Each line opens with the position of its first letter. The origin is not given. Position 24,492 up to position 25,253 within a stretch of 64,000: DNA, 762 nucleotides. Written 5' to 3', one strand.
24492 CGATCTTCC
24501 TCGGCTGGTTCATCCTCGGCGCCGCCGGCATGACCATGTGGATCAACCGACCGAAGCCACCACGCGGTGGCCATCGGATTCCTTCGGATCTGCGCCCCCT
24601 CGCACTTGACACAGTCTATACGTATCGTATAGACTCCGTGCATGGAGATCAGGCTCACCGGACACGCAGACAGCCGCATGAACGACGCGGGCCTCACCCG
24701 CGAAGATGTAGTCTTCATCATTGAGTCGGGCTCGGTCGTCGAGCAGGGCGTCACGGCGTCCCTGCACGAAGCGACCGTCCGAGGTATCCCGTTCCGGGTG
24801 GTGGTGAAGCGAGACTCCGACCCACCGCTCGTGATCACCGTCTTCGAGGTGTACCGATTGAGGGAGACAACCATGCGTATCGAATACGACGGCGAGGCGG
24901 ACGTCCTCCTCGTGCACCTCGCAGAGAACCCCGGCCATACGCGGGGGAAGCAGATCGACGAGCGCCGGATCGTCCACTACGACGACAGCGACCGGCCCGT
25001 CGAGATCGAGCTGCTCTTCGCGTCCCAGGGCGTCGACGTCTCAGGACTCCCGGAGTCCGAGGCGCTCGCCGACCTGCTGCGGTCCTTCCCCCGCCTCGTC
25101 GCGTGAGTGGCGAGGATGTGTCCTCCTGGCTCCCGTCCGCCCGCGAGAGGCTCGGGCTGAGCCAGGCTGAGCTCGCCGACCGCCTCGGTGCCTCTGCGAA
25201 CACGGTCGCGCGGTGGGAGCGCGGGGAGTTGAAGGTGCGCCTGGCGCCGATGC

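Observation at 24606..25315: DUF4258-DUF2283-XRE cassette with toxin-like and antitoxin-like modules fused into one reading frame, behind a leaderless promoter with a perfect palindromic operator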

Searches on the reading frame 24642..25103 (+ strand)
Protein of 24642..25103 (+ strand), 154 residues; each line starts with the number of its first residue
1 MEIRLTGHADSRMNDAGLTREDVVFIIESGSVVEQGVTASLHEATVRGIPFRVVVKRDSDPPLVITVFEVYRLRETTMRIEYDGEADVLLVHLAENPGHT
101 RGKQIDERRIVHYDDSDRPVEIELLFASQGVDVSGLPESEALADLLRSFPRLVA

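Call 3: search_protein_families(library=pfam, proteins=[window:24642-25103:+], max_evalue=1)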
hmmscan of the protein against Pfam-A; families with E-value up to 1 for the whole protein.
window:24642-25103:+ (154 aa): 2 families
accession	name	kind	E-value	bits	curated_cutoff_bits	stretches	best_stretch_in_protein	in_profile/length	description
PF14076.12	DUF4258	-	8.8e-09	36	25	1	5-69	1-71/71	Domain of unknown function (DUF4258)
PF10049.14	DUF2283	-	1.7e-06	28.5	23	1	79-128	1-49/49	Protein of unknown function (DUF2283)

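Call 4: search_protein_families(library=ncbifam, proteins=[window:24642-25103:+], max_evalue=1)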
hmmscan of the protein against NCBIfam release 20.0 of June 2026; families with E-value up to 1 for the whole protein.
window:24642-25103:+ (154 aa): 1 family
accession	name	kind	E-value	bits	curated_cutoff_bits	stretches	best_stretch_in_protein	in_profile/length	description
NF006448.0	PRK08773.1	equivalog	0.011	14.5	614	1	7-120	90-199/393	UbiH/UbiF family hydroxylase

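Call 5: find_homologous_proteins(query=window:24642-25103:+, max_evalue=0.001)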
Query window:24642-25103:+ (154 aa): 1 proteins with E <= 0.001 among 91 candidates.
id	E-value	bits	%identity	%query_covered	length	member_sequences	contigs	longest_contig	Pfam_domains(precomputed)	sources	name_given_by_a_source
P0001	7.0e-93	326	100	100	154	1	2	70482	PF10049.15,PF14076.13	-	-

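Call 19: find_encoding_contigs(protein=P0001, flank=6000, max_places=6)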
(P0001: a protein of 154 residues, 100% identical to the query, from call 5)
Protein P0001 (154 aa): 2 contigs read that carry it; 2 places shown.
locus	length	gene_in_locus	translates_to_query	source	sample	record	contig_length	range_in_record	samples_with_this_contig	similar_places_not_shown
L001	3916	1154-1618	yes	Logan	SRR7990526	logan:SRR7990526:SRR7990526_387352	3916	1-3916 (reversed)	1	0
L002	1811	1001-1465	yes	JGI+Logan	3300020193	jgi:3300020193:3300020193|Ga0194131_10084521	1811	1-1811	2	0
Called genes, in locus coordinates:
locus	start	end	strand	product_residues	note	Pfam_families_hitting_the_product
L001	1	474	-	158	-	?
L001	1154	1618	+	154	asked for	PF14076:DUF4258, PF10049:DUF2283 (weak)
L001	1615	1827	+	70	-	PF13560:HTH_31, PF01381:HTH_3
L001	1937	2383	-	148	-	PF01243:PNPOx_N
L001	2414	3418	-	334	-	-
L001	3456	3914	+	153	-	?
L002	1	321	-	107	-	?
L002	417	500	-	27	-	-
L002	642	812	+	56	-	PF07553:Lipoprotein_Ltp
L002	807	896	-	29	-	-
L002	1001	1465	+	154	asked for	PF14076:DUF4258, PF10049:DUF2283 (weak)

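Call 21: search_protein_representatives(protein=window:24642-25103:+)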
Query: 154 residues. Proteins with E-value up to 0.001 (for the whole library): 183; up to 1e-10: 12; up to 1e-30: 0. The best 150 are listed.
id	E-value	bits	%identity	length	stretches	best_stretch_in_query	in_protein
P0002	3.1e-25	105.1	30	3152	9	97-137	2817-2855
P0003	4.3e-25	104.6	68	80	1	78-153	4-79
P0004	3.6e-18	82.2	44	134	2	78-150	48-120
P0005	1.3e-15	73.9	48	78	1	78-154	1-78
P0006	8.1e-15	71.3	49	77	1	78-154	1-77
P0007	1.7e-14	70.3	46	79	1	78-153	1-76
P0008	7.9e-13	64.9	47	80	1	78-153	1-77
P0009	9.7e-13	64.6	51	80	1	78-140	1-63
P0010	2.2e-12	63.4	57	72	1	1-72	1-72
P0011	4.2e-12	62.5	46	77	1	78-153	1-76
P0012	6.7e-12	61.9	46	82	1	79-152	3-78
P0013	1.7e-11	60.5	45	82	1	78-152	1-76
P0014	1.5e-10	57.5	46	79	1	79-154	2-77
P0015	2.0e-10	57.1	45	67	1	91-152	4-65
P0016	2.4e-10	56.8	47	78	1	78-152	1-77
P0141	2.5e-04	37.3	36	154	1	78-147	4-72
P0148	3.2e-04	37.0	41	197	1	78-148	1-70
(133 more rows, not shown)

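Call 23: find_encoding_contigs(protein=P0010, flank=4000, max_places=8)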
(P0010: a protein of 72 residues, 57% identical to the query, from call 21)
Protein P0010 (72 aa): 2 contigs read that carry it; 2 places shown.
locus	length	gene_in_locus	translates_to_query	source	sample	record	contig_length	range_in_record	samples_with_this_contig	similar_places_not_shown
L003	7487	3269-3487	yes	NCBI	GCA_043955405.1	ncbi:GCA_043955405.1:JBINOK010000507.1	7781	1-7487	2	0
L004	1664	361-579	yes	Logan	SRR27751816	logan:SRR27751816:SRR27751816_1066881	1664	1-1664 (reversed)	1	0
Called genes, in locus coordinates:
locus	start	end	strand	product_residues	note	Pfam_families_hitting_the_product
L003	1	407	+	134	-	PF28055:VVA0879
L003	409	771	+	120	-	-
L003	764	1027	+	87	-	-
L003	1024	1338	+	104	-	-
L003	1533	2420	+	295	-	PF13730:HTH_36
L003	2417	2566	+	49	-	-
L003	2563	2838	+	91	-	-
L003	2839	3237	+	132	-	-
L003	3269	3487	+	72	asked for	PF14076:DUF4258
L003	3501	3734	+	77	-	PF10049:DUF2283 (weak)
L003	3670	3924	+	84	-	PF13560:HTH_31, PF01381:HTH_3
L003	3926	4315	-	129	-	-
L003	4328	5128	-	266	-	PF01510:Amidase_2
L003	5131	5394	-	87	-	-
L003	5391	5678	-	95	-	-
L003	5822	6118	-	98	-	-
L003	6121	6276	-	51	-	-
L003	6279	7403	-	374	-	-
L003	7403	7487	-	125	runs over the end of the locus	?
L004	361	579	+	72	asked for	PF14076:DUF4258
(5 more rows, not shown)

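Call 24: find_encoding_contigs(protein=P0003, flank=4000, max_places=8)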
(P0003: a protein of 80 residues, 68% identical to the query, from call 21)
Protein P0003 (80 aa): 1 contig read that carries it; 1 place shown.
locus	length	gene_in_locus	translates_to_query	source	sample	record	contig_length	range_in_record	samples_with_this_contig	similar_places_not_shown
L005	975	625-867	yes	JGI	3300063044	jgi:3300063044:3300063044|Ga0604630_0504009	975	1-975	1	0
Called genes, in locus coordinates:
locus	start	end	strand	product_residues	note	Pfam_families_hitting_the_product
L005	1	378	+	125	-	?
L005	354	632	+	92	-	-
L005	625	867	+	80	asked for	PF10049:DUF2283 (weak)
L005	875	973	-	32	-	?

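Call 57: predict_structure(alignment_id=A8)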
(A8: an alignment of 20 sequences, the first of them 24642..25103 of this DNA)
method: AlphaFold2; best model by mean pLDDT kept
length: 154 residues; sequences in the alignment: 20
mean_pLDDT: 93.3   pTM: 0.58
mean pLDDT of the five models: 93.3, 92.9, 92.7, 91.7, 90.6
residues with pLDDT >= 90: 135; 70-90: 12; 50-70: 6; < 50: 1
segments of 3 or more residues with pLDDT < 50: none
pLDDT, mean of each block of 10 residues (from residue 1): 98 97 98 95 96 97 97 71 96 89 98 95 97 96 89 72
secondary structure, 60 per line:
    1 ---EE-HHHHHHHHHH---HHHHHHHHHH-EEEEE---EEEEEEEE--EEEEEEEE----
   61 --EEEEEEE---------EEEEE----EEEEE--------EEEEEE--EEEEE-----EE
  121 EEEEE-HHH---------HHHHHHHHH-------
elements in order: H7-16 H20-29 E31-35 E39-46 E49-56 E63-69 E79-83 E88-92 E101-106 E109-113 E119-125 H139-147

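Call 59: fold_search(model_id=the predicted structure, library=pdb)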
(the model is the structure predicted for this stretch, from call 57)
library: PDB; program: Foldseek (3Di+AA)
matches with E <= 10: 1007; with E <= 0.001: 0
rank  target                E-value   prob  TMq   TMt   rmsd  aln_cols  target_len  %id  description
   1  5ja8_G                5.7e-02  0.99  0.32  0.44   4.3        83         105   11  Crystal structure of the HigB2 toxin in complex with Nb2 (released 2017-04-05)
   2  7m5f_C                7.5e-02  1.00  0.31  0.39   3.6        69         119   14  Contact-dependent inhibition system from Serratia marcescens BWH57 (released 2021-05-12)
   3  3na2_C                7.5e-02  0.11  0.12  0.14  14.8       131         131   15  Crystal Structure of Protein of Unknown Function from Mine Drainage Metagenome Leptospirillum rubarum (released 2010-07-28)
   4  5ja8_E                9.4e-02  0.99  0.33  0.45   4.4        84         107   11  Crystal structure of the HigB2 toxin in complex with Nb2 (released 2017-04-05)
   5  8j07_i5               1.0e-01  0.54  0.21  0.03  15.6        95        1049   12  96nm repeat of human respiratory doublet microtubule and associated axonemal complexes (released 2023-07-26)
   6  3tvv_B                1.1e-01  0.09  0.13  0.10  14.9       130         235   13  Structure of the tandem PH domains of Rtt106 (residues 68-315) (released 2012-02-01)
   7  1rj2_D                1.3e-01  0.12  0.14  0.08  12.7       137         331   12  Crystal structure of the DH/PH fragment of Dbs without bound GTPase (released 2004-06-29)
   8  8j07_i4               1.4e-01  0.41  0.21  0.03  17.3        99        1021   12  96nm repeat of human respiratory doublet microtubule and associated axonemal complexes (released 2023-07-26)
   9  3na2_A                1.7e-01  0.07  0.12  0.13  16.9       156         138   13  Crystal Structure of Protein of Unknown Function from Mine Drainage Metagenome Leptospirillum rubarum (released 2010-07-28)
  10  3na2_D                2.0e-01  0.10  0.16  0.18  16.8       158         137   11  Crystal Structure of Protein of Unknown Function from Mine Drainage Metagenome Leptospirillum rubarum (released 2010-07-28)
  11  4fly_A                2.1e-01  0.11  0.18  0.05  14.9       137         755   16  Pyrococcus abyssi B family DNA polymerase bound to a dsDNA, in edition mode (released 2012-08-29)
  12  3na2_B                2.1e-01  0.09  0.14  0.16  15.9       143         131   12  Crystal Structure of Protein of Unknown Function from Mine Drainage Metagenome Leptospirillum rubarum (released 2010-07-28)
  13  9a77_B                2.2e-01  0.97  0.33  0.25   9.5        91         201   15  Integrative model of GATB-YTPR by crosslinking MS and deep learning (released 2024-09-18)
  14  2khe_MODEL_1_A        2.3e-01  0.87  0.29  0.45   4.9        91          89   18  Solution Structure of the Bacterial Toxin Rele from Thermus Thermophilus HB8 (released 2010-03-31)
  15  8qbn_7                2.9e-01  0.21  0.18  0.08  16.5        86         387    9  Structure of the non-canonical CTLH E3 substrate receptor WDR26 bound to YPEL5 (released 2024-05-15)
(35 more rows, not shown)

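Call 61: search_protein_families(library=padloc, proteins=[window:24642-25103:+], max_evalue=1)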
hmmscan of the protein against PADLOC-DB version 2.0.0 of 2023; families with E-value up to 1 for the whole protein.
window:24642-25103:+ (154 aa): 0 families

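Call 62: search_protein_families(library=phrogs, proteins=[window:24642-25103:+], max_evalue=0.01)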
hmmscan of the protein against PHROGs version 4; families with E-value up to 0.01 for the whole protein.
window:24642-25103:+ (154 aa): 0 families

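Call 63: find_homologous_proteins(query=A5, max_evalue=0.00001)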
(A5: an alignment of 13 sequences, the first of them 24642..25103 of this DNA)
Query A5 (13 sequences) (154 aa, profile of the alignment): 118 proteins with E <= 0.00001 among 1610 candidates.
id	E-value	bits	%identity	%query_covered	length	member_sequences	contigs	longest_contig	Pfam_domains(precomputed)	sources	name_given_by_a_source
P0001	1.0e-40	157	100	100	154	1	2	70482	PF10049.15,PF14076.13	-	-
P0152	6.0e-30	122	27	97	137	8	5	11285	PF10049.15,PF14076.13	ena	-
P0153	1.1e-19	89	38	34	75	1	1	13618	PF10049.15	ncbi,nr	ncbi:DUF2283 domain-containing protein [Candidatus Uhrbacteria bacterium]|nr:DUF2283 domain-containi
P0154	6.9e-19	86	32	34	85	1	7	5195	PF10049.15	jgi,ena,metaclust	metaclust:\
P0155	1.9e-18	85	39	31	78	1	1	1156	PF10049.15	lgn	-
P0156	2.1e-18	85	38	34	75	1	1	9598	PF10049.15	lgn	-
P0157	2.2e-18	85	30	34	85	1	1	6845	PF10049.15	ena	-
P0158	5.7e-18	83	40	34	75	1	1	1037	PF10049.15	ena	-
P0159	5.9e-18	83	39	31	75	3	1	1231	PF10049.15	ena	-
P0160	8.0e-18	83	32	39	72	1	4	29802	PF10049.15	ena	-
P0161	1.5e-17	82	34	34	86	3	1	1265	PF10049.15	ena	-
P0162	1.7e-17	82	41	31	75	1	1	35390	PF10049.15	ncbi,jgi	jgi:uncharacterized protein YuzE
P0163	3.0e-17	81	40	34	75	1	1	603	PF10049.15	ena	-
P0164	3.2e-17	81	29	39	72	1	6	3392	PF10049.15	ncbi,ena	-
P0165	4.0e-17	80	30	34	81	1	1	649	PF10049.15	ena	-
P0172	1.2e-16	79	87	50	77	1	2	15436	PF10049.15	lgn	-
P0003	5.7e-13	67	68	50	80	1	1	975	PF10049.15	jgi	jgi:uncharacterized protein YuzE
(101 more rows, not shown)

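Call 64: find_encoding_contigs(protein=P0172, flank=5000, max_places=4)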
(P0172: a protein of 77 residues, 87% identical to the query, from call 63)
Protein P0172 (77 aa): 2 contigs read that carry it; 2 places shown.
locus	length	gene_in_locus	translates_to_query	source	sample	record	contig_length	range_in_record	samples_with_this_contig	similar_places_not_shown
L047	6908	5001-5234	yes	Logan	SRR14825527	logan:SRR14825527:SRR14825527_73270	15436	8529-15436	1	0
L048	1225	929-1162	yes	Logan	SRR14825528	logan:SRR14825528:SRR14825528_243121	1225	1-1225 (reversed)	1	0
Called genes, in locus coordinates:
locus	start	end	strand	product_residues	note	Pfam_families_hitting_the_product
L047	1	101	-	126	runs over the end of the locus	-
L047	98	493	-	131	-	-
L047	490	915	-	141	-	-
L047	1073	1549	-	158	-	-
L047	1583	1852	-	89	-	-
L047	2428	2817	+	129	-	-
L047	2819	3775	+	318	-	-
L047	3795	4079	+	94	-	PF14020:DUF4236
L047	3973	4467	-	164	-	-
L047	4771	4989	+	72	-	PF14076:DUF4258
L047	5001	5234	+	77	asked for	PF10049:DUF2283 (weak)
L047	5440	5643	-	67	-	-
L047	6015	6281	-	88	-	-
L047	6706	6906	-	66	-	?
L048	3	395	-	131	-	?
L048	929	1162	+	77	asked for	PF10049:DUF2283 (weak)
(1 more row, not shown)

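Call 65: find_encoding_contigs(protein=P0152, flank=3000, max_places=6)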
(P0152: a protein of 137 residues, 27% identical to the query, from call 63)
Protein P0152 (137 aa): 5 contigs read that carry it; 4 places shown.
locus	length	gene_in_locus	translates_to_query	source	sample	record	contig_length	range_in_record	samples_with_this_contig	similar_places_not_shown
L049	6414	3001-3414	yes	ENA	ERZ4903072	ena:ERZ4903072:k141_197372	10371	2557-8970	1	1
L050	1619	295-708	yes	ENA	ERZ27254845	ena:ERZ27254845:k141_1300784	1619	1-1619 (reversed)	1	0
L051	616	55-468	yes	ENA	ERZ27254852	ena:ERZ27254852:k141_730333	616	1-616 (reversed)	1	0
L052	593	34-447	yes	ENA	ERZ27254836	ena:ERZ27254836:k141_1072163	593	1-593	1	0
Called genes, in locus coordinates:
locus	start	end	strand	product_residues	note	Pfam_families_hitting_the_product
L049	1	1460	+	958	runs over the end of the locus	PF04851:ResIII, PF00270:DEAD, PF00271:Helicase_C, PF19306:WHD_Lhr, PF08494:DEAD_assoc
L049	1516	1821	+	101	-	-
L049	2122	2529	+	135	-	-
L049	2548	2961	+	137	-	-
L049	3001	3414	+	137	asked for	PF14076:DUF4258 (weak), PF10049:DUF2283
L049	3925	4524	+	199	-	PF14528:LAGLIDADG_3 (faint)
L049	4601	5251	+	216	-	PF00406:ADK, PF13207:AAA_17, PF17213:Hydin_ADK (faint), PF05191:ADK_lid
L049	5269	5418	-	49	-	-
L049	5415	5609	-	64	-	-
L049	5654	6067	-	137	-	PF07681:DoxX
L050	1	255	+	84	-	?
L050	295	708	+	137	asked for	PF14076:DUF4258 (weak), PF10049:DUF2283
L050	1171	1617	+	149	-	?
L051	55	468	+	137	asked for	PF14076:DUF4258 (weak), PF10049:DUF2283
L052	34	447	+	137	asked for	PF14076:DUF4258 (weak), PF10049:DUF2283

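Call 75: search_dna_similar(query=window:24642-25103:+, collection=phages, mode=protein, max_evalue=0.001, max_rows=15)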
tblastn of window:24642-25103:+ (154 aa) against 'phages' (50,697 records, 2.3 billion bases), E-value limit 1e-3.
No match.

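Call 76: search_dna_similar(query=window:24642-25103:+, collection=plasmids, mode=protein, max_evalue=0.001, max_rows=15)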
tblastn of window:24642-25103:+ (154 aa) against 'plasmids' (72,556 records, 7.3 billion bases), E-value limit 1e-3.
No match.

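Call 84: find_encoding_contigs(protein=P0148, flank=2000, max_places=3)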
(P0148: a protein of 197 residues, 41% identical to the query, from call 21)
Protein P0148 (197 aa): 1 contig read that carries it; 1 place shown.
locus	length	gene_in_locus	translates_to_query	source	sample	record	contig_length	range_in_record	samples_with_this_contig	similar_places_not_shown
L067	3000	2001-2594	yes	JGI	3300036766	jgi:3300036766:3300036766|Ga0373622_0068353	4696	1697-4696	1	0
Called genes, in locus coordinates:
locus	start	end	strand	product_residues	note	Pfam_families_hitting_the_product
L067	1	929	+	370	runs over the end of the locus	PF02746:MR_MLE_N, PF13378:MR_MLE_C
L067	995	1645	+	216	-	PF00300:His_Phos_1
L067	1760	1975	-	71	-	-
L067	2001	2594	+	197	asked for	PF10049:DUF2283, PF13560:HTH_31, PF01381:HTH_3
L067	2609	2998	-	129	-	?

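Call 85: find_encoding_contigs(protein=P0004, flank=2000, max_places=3)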
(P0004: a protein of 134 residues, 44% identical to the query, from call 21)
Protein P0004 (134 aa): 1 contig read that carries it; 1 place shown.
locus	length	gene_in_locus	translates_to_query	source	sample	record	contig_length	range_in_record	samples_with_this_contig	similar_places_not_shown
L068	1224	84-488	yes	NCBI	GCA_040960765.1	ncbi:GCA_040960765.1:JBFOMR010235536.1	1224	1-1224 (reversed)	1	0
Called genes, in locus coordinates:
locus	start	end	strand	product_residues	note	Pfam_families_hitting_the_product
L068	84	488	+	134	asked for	PF10049:DUF2283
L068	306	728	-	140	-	-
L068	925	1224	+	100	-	?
